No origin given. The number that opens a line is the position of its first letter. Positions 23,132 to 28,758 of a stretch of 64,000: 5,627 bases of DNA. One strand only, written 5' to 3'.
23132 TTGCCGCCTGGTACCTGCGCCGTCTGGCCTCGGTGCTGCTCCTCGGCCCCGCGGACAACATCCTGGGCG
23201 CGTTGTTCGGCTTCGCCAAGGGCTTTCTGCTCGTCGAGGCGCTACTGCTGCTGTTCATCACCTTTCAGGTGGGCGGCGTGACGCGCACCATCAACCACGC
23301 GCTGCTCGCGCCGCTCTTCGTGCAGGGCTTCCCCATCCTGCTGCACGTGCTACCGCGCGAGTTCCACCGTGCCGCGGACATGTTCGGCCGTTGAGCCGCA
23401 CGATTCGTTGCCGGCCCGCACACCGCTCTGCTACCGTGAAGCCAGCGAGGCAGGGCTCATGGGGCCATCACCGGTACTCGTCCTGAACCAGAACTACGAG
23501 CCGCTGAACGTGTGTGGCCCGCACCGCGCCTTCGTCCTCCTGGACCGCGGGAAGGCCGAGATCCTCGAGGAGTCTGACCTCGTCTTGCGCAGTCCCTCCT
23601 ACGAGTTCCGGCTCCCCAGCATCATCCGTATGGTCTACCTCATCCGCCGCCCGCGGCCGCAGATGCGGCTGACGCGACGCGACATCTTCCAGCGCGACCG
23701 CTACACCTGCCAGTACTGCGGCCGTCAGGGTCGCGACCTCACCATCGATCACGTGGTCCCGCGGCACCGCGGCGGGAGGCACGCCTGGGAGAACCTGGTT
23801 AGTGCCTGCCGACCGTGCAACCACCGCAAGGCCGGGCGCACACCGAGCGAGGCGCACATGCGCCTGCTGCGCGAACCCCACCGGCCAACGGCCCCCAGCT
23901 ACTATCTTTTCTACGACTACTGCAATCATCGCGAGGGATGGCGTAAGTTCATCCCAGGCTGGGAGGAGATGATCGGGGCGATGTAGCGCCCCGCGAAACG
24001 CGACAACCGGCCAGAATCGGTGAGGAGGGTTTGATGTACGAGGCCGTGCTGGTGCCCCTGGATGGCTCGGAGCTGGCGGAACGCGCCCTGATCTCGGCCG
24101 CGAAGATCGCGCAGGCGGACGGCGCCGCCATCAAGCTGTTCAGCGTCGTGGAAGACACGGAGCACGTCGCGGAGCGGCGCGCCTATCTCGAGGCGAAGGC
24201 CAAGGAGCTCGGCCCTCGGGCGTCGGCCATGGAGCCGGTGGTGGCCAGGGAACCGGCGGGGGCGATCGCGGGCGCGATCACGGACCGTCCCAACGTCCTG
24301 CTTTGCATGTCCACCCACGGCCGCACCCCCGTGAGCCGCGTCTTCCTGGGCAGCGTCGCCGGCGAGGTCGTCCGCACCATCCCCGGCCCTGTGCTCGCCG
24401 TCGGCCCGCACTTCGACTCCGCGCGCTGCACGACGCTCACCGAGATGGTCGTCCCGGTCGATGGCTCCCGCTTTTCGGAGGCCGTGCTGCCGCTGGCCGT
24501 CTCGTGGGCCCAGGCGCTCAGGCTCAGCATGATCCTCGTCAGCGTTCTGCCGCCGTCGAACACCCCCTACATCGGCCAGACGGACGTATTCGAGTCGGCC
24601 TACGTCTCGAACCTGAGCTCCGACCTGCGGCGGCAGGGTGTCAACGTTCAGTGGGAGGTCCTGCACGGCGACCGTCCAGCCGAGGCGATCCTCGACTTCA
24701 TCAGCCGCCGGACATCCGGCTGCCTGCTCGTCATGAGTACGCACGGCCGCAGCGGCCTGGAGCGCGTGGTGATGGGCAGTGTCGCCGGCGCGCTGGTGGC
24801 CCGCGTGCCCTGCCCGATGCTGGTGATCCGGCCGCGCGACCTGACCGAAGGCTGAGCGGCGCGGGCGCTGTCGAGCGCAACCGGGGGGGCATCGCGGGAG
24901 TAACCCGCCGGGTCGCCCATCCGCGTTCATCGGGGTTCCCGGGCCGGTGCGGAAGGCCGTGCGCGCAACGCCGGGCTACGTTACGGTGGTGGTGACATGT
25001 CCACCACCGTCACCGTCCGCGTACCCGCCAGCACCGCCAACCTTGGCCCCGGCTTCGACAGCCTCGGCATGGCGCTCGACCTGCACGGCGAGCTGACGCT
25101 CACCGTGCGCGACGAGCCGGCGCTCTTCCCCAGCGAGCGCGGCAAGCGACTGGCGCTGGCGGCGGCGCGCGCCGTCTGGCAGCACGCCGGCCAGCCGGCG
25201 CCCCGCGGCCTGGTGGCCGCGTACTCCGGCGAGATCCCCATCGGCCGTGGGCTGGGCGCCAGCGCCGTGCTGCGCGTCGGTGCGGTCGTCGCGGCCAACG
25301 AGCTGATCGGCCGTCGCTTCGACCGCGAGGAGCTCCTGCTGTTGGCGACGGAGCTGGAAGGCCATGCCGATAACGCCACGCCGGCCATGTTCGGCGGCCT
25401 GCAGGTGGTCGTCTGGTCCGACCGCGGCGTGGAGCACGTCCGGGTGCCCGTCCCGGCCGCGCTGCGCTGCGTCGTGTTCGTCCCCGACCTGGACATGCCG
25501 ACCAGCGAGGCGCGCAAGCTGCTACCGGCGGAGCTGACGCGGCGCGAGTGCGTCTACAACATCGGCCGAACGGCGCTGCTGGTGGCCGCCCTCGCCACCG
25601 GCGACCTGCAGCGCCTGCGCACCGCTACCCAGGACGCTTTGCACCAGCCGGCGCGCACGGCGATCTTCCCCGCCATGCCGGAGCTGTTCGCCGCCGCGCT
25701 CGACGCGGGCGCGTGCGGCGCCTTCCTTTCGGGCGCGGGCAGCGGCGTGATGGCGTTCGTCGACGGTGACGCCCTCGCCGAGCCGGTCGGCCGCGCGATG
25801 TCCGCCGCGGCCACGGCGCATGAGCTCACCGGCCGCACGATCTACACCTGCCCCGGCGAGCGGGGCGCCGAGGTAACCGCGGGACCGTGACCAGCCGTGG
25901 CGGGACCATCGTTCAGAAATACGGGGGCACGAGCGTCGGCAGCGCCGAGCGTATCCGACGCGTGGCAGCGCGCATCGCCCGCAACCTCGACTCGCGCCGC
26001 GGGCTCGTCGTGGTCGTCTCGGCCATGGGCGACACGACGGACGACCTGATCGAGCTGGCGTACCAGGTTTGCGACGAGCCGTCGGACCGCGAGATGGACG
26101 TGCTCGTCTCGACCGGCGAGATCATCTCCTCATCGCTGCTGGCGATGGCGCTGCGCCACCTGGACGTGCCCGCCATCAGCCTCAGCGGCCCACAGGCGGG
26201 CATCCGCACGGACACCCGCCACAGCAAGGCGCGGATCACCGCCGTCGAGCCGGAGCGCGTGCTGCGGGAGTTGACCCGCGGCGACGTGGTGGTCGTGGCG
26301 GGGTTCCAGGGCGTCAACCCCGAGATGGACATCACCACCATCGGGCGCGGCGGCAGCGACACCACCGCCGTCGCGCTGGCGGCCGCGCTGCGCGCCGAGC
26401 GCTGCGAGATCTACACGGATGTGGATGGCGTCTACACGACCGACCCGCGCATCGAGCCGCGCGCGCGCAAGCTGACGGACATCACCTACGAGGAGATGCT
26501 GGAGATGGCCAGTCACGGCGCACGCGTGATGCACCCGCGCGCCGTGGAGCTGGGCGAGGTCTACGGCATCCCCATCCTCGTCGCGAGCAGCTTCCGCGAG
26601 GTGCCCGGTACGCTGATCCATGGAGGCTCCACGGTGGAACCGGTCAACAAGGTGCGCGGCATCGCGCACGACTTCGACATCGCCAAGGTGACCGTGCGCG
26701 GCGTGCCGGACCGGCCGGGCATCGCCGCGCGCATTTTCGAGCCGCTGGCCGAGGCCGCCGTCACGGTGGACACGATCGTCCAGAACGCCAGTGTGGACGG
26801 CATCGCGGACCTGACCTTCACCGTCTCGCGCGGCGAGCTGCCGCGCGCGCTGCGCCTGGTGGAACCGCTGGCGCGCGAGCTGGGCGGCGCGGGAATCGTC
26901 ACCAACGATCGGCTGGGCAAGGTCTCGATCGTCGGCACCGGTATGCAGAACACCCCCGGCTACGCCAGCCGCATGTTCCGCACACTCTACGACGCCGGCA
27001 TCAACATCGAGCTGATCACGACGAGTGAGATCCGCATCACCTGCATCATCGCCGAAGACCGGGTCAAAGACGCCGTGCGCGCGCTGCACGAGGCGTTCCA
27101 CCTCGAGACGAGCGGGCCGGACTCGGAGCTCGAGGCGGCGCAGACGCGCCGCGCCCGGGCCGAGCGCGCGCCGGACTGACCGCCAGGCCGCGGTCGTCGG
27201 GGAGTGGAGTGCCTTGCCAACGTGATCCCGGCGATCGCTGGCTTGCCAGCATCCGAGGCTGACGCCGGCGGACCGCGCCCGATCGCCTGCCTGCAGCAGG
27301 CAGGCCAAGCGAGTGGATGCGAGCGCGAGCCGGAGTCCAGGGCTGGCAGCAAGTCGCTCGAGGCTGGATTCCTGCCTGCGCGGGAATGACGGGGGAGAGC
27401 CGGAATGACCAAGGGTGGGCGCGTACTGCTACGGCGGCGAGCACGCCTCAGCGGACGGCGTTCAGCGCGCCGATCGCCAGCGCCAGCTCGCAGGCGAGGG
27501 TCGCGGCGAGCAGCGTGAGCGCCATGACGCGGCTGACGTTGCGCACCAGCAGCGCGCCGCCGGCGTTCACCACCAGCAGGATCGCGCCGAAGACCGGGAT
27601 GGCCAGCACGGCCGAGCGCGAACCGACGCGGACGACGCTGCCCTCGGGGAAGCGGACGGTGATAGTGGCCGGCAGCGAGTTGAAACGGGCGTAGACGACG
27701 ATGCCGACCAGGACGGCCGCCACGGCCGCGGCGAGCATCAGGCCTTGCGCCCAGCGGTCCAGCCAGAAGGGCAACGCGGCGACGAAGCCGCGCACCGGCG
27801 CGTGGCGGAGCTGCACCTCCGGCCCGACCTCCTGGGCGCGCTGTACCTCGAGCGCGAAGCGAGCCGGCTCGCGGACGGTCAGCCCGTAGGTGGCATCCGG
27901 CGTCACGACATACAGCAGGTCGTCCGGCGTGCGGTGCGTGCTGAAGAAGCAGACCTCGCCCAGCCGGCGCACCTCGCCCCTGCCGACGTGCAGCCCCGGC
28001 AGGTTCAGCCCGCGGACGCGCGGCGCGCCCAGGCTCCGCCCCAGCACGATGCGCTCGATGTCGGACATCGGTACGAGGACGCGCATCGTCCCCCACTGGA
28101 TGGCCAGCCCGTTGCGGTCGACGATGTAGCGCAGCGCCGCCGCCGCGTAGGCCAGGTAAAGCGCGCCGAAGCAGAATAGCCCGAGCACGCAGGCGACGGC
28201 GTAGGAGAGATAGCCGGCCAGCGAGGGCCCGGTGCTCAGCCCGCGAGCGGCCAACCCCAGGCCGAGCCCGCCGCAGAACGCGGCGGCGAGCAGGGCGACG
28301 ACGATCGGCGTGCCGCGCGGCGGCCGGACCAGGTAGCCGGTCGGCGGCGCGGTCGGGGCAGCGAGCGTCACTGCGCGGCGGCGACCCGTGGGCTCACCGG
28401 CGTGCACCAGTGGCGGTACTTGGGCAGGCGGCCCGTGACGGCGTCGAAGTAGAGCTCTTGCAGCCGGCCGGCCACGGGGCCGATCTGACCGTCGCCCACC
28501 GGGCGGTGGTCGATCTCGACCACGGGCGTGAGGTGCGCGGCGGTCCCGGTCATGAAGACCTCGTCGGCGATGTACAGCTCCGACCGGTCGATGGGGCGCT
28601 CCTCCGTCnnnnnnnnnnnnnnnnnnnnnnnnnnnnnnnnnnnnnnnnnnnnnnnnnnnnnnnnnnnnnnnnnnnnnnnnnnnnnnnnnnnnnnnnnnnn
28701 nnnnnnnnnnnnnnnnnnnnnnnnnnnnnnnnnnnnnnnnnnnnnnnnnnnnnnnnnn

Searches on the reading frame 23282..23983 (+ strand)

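Call 37: search_protein_families(library=pfam, proteins=[window:23282-23983:+], max_evalue=0.001)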
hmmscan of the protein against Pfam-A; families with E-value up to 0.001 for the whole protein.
window:23282-23983:+ (234 aa): 2 families
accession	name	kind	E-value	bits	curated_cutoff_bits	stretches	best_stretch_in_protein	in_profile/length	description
PF01844.29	HNH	-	5.2e-15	55.8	21.4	1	143-183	1-44/47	HNH endonuclease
PF14279.12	HNH_5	-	9.4e-14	51.5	27.5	1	143-195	1-55/56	HNH endonuclease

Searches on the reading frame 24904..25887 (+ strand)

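Call 38: search_protein_families(library=pfam, proteins=[window:24904-25887:+], max_evalue=0.001)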
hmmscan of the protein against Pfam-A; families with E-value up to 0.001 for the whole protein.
window:24904-25887:+ (328 aa): 2 families
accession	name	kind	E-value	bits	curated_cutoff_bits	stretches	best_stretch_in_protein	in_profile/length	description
PF00288.32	GHMP_kinases_N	-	1.5e-13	51.2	22.3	1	83-165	2-87/87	GHMP kinases N terminal domain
PF08544.19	GHMP_kinases_C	-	1.5e-10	41.8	21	1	227-302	2-82/85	GHMP kinases C terminal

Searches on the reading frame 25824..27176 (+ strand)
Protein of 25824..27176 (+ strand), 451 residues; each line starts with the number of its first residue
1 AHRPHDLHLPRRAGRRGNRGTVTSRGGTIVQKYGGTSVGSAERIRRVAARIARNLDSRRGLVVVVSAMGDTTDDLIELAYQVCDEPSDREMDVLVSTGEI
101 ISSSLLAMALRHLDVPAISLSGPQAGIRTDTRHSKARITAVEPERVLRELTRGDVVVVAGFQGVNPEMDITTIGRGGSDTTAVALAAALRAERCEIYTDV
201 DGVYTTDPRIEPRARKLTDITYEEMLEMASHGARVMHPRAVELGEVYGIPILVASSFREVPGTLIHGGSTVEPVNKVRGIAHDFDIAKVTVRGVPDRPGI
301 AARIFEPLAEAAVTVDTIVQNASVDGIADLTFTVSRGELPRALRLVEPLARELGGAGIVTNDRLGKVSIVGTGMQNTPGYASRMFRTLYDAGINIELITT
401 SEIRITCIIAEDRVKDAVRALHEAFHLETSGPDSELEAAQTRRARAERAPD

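Call 38: search_protein_families(library=pfam, proteins=[window:25824-27176:+], max_evalue=0.001)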
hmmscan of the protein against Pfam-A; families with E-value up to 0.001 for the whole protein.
window:25824-27176:+ (451 aa): 4 families
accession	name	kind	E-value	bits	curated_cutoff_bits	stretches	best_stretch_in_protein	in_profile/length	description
PF00696.33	AA_kinase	-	1.1e-54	186.1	24.9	1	28-255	2-234/234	Amino acid kinase family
PF22468.2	ACT_9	-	2.5e-34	117.2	27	2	367-425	1-61/61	ACT domain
PF13840.12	ACT_7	-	3.2e-21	75.4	27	1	360-423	2-65/65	ACT domain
PF01842.31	ACT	-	6.9e-19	67.7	27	2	291-347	3-62/66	ACT domain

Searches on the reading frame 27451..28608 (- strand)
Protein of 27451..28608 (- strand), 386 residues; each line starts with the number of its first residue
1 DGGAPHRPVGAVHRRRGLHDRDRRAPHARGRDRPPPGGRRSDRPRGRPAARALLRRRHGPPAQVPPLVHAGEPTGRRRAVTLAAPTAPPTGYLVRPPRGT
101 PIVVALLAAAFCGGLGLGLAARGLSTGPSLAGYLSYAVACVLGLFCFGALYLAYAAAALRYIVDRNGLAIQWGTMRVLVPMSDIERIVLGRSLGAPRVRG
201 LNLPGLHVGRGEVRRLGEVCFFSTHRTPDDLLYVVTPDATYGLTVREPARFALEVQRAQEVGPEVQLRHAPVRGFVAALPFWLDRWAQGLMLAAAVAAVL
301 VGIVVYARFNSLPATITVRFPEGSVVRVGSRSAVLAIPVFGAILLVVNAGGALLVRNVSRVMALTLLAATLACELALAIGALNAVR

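Call 38: search_protein_families(library=pfam, proteins=[window:27451-28608:-], max_evalue=0.001)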
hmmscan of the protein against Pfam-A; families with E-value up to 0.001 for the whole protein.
window:27451-28608:- (386 aa): 1 family
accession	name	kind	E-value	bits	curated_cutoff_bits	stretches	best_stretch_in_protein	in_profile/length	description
PF10882.14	bPH_5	-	1.5e-11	44.7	22.5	1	160-256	2-97/100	Bacterial PH domain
